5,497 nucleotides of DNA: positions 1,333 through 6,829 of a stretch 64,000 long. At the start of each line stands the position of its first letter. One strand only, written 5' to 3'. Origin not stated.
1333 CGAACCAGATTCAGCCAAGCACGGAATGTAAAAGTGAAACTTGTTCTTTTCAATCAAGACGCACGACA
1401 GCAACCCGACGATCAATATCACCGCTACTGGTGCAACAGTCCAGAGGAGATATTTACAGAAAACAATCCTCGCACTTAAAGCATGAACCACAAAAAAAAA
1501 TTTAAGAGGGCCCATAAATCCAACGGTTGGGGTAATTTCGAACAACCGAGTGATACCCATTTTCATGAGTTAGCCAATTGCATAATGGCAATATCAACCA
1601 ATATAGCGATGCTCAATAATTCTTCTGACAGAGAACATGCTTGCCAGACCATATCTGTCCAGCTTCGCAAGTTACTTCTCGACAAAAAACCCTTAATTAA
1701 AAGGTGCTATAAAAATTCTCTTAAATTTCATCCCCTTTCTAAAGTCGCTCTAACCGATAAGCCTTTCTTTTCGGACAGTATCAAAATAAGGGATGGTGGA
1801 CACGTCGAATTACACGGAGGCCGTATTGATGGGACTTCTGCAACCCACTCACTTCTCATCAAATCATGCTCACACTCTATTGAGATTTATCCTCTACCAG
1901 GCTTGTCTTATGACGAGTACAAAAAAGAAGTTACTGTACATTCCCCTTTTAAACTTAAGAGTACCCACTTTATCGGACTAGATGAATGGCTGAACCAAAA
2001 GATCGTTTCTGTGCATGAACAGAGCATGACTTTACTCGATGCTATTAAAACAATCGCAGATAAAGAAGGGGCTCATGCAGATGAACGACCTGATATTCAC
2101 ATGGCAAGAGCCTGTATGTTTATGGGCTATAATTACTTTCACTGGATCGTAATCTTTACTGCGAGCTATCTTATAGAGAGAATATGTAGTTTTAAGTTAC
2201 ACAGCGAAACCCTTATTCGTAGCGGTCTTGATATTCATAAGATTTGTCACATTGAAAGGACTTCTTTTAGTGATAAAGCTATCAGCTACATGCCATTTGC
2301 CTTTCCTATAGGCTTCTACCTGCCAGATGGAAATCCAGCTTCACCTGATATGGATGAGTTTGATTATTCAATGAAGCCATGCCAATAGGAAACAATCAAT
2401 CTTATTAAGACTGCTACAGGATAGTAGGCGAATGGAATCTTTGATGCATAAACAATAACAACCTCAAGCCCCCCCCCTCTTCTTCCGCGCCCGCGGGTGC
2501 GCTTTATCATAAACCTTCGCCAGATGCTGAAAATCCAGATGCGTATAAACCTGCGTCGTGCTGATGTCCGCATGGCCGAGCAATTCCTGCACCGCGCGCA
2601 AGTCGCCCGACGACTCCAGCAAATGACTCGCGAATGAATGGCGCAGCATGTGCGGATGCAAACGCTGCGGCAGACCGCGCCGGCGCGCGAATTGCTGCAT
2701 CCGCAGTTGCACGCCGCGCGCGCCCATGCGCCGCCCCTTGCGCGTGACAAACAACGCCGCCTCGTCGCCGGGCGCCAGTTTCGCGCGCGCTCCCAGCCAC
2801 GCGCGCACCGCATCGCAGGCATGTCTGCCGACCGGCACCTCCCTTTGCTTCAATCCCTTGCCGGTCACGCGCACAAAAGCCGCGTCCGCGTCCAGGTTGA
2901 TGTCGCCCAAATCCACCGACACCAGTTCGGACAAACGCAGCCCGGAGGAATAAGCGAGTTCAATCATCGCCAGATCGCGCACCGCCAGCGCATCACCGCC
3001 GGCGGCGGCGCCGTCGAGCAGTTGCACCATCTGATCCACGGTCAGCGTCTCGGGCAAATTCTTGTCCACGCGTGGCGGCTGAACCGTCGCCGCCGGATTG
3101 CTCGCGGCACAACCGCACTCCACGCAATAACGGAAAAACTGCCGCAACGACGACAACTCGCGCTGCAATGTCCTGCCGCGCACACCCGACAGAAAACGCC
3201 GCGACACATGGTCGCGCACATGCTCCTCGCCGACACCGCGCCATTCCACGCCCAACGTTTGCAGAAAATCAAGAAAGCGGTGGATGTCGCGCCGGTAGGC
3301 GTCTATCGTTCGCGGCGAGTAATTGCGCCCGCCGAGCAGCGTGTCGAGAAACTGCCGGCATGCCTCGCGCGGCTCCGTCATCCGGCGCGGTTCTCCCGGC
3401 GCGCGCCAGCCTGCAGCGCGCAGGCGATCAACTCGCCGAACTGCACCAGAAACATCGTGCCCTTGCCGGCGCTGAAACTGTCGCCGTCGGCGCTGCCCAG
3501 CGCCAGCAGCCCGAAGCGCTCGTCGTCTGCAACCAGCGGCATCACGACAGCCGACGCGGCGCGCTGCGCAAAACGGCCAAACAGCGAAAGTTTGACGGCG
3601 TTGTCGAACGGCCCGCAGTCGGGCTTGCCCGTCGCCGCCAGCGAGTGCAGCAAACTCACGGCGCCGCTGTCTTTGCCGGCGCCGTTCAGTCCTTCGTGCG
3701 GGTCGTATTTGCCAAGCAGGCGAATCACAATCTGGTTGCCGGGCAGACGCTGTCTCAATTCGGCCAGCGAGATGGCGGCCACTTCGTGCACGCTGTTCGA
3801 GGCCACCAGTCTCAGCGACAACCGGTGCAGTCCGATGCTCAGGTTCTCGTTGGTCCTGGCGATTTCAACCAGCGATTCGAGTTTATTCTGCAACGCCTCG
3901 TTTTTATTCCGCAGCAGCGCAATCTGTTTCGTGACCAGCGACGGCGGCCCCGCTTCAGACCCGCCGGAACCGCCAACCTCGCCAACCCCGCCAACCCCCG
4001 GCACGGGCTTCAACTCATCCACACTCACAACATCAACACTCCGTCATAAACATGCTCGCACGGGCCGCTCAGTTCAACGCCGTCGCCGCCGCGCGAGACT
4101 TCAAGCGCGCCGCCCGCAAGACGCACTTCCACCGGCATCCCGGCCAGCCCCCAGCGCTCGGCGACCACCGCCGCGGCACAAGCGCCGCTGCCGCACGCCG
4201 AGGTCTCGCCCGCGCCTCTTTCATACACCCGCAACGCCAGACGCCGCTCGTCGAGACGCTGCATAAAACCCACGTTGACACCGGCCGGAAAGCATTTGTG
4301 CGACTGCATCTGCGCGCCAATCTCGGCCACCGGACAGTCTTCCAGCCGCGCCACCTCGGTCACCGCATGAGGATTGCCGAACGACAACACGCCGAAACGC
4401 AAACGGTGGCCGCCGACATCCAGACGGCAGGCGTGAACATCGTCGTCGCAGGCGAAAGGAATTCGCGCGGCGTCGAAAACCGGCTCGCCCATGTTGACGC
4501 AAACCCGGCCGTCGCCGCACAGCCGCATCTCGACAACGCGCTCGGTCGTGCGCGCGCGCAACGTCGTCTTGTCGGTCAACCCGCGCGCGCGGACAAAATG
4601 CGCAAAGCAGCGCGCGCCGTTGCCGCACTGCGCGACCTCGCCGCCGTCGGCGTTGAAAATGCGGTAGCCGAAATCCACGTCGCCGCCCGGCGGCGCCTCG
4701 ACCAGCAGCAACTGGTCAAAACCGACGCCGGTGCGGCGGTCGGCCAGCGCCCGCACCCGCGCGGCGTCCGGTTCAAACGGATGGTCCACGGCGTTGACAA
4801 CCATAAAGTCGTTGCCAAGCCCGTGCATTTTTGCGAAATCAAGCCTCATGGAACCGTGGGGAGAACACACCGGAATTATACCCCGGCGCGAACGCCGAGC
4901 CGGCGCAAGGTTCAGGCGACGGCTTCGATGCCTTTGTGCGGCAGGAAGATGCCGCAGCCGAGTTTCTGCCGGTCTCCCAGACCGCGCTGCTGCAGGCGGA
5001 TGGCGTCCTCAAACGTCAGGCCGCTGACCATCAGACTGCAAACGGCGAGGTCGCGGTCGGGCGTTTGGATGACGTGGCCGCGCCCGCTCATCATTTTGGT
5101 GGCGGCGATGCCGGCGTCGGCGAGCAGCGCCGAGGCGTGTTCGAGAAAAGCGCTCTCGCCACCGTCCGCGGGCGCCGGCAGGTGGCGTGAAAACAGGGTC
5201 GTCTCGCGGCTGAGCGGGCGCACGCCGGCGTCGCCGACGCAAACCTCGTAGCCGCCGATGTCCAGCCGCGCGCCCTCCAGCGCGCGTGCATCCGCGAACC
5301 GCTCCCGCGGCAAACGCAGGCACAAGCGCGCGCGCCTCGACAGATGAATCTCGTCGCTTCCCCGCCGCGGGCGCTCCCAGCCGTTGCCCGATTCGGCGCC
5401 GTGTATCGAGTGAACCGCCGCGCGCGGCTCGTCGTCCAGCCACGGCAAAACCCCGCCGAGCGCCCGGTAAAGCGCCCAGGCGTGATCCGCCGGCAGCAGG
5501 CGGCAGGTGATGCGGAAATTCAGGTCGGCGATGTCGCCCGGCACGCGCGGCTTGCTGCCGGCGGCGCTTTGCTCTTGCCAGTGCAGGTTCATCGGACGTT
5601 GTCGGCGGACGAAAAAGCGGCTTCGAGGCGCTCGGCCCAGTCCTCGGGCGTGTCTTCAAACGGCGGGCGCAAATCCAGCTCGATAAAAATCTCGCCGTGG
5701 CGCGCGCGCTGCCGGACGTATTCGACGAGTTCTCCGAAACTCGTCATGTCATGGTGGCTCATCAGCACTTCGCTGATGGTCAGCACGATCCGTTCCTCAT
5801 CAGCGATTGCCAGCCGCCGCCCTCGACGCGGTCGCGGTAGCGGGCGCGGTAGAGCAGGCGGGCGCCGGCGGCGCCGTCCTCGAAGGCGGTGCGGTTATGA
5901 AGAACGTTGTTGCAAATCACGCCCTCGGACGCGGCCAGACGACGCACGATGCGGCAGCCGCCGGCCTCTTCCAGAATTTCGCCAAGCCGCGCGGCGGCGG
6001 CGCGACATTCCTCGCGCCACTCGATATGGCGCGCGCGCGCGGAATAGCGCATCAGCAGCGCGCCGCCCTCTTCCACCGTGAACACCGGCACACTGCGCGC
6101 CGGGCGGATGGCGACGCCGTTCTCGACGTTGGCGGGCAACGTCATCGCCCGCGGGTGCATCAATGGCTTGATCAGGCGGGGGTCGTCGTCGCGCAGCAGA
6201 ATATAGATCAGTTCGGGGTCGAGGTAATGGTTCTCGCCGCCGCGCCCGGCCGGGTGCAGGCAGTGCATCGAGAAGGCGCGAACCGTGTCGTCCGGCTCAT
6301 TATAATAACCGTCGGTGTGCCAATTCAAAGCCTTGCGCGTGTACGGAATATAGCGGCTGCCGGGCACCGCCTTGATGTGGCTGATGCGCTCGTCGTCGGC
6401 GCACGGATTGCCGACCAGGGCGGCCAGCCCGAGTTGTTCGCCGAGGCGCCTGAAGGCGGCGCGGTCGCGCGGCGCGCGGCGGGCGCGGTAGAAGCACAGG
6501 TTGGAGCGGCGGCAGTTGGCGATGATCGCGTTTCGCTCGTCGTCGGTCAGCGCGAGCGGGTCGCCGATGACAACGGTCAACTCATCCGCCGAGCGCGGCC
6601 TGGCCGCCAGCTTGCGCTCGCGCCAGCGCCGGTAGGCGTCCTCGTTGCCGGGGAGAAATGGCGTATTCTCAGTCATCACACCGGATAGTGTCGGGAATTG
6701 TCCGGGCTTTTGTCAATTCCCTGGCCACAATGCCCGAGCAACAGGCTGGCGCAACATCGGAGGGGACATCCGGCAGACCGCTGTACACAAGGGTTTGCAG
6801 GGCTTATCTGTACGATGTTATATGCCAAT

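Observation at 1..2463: AT-rich island abutting xerC encodes a helicase-nuclease fusion plus a 301-aa unknown protein: candidate novel defence module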

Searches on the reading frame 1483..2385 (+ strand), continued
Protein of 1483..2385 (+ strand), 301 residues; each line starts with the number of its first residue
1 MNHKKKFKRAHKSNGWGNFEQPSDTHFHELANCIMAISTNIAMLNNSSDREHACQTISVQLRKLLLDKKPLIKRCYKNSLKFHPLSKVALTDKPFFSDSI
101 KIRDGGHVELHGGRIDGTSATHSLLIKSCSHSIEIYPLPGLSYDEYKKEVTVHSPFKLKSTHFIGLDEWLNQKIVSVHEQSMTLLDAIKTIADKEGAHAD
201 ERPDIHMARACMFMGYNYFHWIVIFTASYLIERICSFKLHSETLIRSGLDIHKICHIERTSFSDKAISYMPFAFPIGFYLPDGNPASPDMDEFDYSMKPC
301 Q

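Call 72: search_dna_similar(query=P0129, collection=phages, mode=protein, max_evalue=0.001, max_rows=10)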
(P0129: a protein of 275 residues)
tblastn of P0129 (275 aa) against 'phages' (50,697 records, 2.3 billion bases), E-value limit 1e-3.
No match.

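Call 84: search_solved_structures(query=L005:2-1219:+, max_evalue=0.01)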
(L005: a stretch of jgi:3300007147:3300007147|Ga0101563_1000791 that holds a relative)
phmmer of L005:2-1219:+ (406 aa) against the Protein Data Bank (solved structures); distinct sequences matched with E-value up to 0.01: 3.
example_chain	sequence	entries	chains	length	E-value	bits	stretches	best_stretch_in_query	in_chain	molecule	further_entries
5hnv_A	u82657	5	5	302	1.6e-25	93.1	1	1-113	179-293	PpkA N terminal | PpkA-294 | PpkA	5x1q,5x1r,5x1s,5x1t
3f61_A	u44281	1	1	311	0.0037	19.4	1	3-127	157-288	Serine/threonine-protein kinase pknB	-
3f69_A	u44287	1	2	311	0.005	18.9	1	3-127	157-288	Serine/threonine-protein kinase pknB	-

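Call 85: search_solved_structures(query=L006:2-901:+, max_evalue=0.01)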
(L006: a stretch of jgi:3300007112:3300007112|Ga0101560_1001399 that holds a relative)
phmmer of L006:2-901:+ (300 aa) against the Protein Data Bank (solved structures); distinct sequences matched with E-value up to 0.01: 4.
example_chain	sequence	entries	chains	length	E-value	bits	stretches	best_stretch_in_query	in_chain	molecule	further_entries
1yf2_A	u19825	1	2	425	2.8e-29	106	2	22-288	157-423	Type I restriction-modification enzyme, S subunit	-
5ybb_D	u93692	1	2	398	2.5e-11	47.1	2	89-271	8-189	Restriction endonuclease S subunits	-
3okg_A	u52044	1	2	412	2.7e-11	47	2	89-271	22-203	Restriction endonuclease S subunits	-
2y7c_A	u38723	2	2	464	0.0069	19.4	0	87-268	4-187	TYPE-1 RESTRICTION ENZYME ECOKI SPECIFICITY PROTEIN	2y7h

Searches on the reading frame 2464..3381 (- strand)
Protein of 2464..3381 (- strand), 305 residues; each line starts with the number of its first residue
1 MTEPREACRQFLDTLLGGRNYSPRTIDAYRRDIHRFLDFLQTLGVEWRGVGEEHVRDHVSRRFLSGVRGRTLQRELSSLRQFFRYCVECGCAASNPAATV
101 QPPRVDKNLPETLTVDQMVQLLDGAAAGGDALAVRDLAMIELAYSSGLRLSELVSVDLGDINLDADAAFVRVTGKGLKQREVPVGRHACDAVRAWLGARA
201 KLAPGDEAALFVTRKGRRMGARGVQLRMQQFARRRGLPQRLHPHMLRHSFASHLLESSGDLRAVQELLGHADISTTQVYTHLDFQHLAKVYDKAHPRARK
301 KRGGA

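Call 4: search_protein_families(library=pfam, proteins=[window:2467-3381:-], max_evalue=1)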
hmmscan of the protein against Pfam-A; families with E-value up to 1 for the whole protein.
window:2467-3381:- (305 aa): 7 families
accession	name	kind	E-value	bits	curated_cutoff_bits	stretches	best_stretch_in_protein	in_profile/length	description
PF00589.27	Phage_integrase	-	7.1e-48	163.1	27.1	1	112-286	2-172/172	Phage integrase family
PF02899.23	Phage_int_SAM_1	-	1.1e-16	61.3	22.3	1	10-87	3-80/83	Phage integrase, N-terminal SAM-like domain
PF13495.12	Phage_int_SAM_4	-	9.3e-08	32.8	27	1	12-87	6-79/85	Phage integrase, N-terminal SAM-like domain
PF12834.13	Phage_int_SAM_2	-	0.005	17.8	22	1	22-85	18-84/91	Phage integrase, N-terminal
PF11917.13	DUF3435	-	0.0065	15.9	25.8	1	215-285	169-245/418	Protein of unknown function (DUF3435)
PF24712.1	YxiG_2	-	0.066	13.5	27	1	76-186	45-150/156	YxiG-like protein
PF13821.11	DUF4187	-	0.07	13.4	29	1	71-94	14-37/54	Domain of unknown function (DUF4187)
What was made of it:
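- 2464..3381 (-): xerC, a native flank and not part of the island. It is the last gene of the conserved dapF-DUF484-xerC block. Phage_integrase scores 7e-48 (call 4).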

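Call 16: find_encoding_contigs(protein=window:2464-3381:-, flank=10000, max_places=6)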
Protein window:2464-3381:- (305 aa): no gene with exactly this product is on record in the collection.

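Call 63: find_homologous_proteins(query=window:2467-3381:-, max_evalue=1e-60)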
Query window:2467-3381:- (305 aa): 7933 proteins with E <= 1e-60 among 8000 candidates; the best 120 are listed.
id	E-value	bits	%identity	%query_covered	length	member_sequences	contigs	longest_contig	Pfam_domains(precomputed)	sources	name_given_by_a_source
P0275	2.5e-200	682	100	100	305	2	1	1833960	PF13495.13,PF00589.28,PF02899.24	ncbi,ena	-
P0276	9.1e-163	559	90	57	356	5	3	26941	PF13495.13,PF00589.28,PF02899.24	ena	-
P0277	1.1e-161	555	82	99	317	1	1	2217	PF13495.13,PF00589.28,PF02899.24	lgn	-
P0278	4.4e-161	553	87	59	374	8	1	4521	PF13495.13,PF00589.28,PF02899.24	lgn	-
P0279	7.9e-143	493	75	99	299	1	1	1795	PF13495.13,PF00589.28,PF02899.24,PF12834.14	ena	-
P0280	4.9e-137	474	70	100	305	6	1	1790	PF13495.13,PF00589.28,PF02899.24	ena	-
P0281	7.2e-133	461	71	99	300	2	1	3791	PF13495.13,PF00589.28,PF02899.24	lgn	-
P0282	8.0e-130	451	68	99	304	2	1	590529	PF13495.13,PF00589.28,PF02899.24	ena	-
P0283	1.4e-117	410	65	98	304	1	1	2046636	PF13495.13,PF00589.28,PF02899.24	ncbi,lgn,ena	-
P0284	3.7e-113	396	64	97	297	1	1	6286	PF13495.13,PF00589.28,PF02899.24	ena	-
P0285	8.1e-111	388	62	95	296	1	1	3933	PF13495.13,PF00589.28,PF02899.24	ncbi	-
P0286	1.2e-110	388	61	99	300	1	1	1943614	PF00589.28,PF02899.24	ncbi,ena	-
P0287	1.3e-110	387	62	95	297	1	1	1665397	PF13495.13,PF00589.28,PF02899.24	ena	-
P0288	5.4e-110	385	61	98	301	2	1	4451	PF13495.13,PF00589.28,PF02899.24,PF12834.14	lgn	-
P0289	7.5e-110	385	60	97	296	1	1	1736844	PF13495.13,PF00589.28,PF02899.24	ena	-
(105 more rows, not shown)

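Call 64: find_encoding_contigs(protein=P0276, flank=10000, max_places=3)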
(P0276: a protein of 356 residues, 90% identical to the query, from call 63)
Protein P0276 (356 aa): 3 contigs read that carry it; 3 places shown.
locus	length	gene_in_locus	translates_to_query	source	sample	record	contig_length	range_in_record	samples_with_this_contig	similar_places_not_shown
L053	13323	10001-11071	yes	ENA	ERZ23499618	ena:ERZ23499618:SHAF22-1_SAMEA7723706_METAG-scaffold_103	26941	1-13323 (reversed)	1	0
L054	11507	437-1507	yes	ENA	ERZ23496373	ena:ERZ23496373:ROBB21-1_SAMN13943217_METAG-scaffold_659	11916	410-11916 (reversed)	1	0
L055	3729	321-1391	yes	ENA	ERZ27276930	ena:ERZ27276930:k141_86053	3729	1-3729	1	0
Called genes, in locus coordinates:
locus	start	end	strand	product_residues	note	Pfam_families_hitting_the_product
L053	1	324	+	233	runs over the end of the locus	PF00733:Asn_synthase, PF06508:QueC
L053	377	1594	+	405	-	PF04143:Sulf_transp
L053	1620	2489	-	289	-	PF13505:OMP_b-brl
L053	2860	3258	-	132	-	PF00380:Ribosomal_S9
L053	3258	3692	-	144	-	PF00572:Ribosomal_L13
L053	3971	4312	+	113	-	-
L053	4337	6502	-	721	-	-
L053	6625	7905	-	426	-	PF00909:Ammonium_transp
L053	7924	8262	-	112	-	PF00543:P-II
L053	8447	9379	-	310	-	-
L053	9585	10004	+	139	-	PF00227:Proteasome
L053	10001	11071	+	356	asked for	PF02899:Phage_int_SAM_1, PF13495:Phage_int_SAM_4, PF00589:Phage_integrase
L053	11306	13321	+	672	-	?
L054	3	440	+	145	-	?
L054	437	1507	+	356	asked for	PF02899:Phage_int_SAM_1, PF13495:Phage_int_SAM_4, PF00589:Phage_integrase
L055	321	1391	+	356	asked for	PF02899:Phage_int_SAM_1, PF13495:Phage_int_SAM_4, PF00589:Phage_integrase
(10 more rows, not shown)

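Call 65: find_encoding_contigs(protein=P0282, flank=10000, max_places=2)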
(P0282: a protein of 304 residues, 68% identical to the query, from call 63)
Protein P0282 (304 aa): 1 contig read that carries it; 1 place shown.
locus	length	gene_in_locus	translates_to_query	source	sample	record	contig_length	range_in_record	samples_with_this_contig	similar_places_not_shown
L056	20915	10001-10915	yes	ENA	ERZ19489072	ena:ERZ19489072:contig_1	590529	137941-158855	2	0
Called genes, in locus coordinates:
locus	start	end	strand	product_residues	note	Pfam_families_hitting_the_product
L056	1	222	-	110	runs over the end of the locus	PF04358:DsrC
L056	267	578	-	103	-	PF04077:DsrH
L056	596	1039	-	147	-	PF02635:DsrE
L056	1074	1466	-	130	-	PF02635:DsrE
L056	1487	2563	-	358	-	PF03460:NIR_SIR_ferr, PF01077:NIR_SIR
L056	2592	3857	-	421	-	PF03460:NIR_SIR_ferr, PF01077:NIR_SIR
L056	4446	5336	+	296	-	PF02668:TauD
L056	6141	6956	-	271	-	PF13276:HTH_21, PF00665:rve, PF13683:rve_3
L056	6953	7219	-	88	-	PF01527:HTH_Tnp_1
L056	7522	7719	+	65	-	-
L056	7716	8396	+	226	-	PF09559:Cas6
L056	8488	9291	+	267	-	PF01678:DAP_epimerase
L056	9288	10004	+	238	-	PF04340:DUF484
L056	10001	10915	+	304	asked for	PF02899:Phage_int_SAM_1, PF13495:Phage_int_SAM_4 (weak), PF00589:Phage_integrase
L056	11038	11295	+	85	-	PF07862:Nif11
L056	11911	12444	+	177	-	PF00227:Proteasome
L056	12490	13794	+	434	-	PF00493:MCM (faint), PF00004:AAA (weak), PF07728:AAA_5 (faint), PF13401:AAA_22 (faint), PF07724:AAA_2, PF00004:AAA (weak)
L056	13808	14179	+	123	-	PF06155:GBBH-like_N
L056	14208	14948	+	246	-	PF01209:Ubie_methyltran, PF13489:Methyltransf_23, PF13847:Methyltransf_31, PF08241:Methyltransf_11, PF08242:Methyltransf_12, PF13649:Methyltransf_25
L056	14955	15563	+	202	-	PF02036:SCP2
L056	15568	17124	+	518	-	PF03109:ABC1, PF27536:UbiB_helical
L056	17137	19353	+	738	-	PF00580:UvrD-helicase, PF01443:Viral_helicase1 (faint), PF13245:AAA_19, PF13604:AAA_30 (faint), PF13361:UvrD_C, PF13538:UvrD_C_2 (weak), PF21196:PcrA_UvrD_tudor (weak)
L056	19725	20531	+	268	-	-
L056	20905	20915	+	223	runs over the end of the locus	PF03918:CcmH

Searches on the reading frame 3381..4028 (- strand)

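Call 79: search_protein_families(library=pfam, proteins=[window:3381-4028:-], max_evalue=0.001)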
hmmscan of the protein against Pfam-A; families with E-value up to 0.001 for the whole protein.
window:3381-4028:- (216 aa): 2 families
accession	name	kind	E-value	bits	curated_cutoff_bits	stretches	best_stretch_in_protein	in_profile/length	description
PF04340.18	DUF484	-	4.2e-16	59.8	24.2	1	30-202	43-211/219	Protein of unknown function, DUF484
PF13492.12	GAF_3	-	4.4e-05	24.3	27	1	155-206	78-128/129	GAF domain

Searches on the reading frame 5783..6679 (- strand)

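Call 79: search_protein_families(library=pfam, proteins=[window:5783-6679:-], max_evalue=0.001)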
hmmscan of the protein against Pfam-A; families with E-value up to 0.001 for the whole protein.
window:5783-6679:- (299 aa): 1 family
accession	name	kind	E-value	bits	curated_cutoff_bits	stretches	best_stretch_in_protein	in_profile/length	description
PF02668.22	TauD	-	1.5e-16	61.5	27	1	33-279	12-266/267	Taurine catabolism dioxygenase TauD, TfdA family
